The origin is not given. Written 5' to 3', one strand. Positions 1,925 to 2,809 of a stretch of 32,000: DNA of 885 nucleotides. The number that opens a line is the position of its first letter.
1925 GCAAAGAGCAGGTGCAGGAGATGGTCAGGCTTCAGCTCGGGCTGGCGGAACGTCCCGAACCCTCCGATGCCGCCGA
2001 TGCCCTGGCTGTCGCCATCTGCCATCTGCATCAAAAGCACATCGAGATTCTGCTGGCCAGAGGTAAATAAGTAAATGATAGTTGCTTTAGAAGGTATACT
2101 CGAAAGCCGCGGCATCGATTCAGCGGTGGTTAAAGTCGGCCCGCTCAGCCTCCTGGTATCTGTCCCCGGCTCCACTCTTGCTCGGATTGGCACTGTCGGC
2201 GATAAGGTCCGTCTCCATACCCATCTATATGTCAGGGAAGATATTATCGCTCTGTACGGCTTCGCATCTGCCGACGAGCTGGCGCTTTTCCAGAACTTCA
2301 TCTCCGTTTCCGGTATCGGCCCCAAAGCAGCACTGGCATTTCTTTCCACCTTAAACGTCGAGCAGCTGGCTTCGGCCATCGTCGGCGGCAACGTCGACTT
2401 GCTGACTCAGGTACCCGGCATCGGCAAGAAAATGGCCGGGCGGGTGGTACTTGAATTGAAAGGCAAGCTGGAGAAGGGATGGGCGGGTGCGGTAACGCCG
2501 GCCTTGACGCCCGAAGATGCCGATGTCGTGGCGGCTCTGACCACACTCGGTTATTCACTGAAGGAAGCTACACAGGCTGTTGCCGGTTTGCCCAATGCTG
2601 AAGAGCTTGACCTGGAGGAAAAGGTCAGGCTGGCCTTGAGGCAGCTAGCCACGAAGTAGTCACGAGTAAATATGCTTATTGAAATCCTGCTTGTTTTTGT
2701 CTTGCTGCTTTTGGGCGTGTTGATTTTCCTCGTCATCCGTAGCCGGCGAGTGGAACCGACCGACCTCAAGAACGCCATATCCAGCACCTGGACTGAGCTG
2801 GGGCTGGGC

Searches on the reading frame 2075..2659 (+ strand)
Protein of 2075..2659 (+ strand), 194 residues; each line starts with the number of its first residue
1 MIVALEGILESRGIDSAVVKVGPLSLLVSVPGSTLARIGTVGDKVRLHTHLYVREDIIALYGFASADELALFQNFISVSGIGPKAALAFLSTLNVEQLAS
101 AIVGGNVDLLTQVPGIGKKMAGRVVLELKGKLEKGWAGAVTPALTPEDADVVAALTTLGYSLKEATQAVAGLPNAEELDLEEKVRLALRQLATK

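Call 23: search_protein_families(library=pfam, proteins=[window:2075-2659:+])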
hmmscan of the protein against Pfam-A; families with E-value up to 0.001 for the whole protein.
window:2075-2659:+ (194 aa): 5 families
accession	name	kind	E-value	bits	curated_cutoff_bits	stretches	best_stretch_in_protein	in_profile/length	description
PF14520.12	HHH_5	-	4.3e-16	59.6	27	1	72-129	1-56/57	Helix-hairpin-helix domain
PF01330.27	RuvA_N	-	4.9e-16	59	23.6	1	1-62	1-61/61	RuvA N terminal domain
PF07499.19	RuvA_C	-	1.8e-08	35.2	24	1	149-191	4-46/47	RuvA, C-terminal domain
PF00633.29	HHH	-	1.4e-07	31.4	24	1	107-125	10-28/30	Helix-hairpin-helix motif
PF01367.25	5_3_exonuc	-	0.00054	20.8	40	0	100-128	10-38/97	5'-3' exonuclease, C-terminal SAM fold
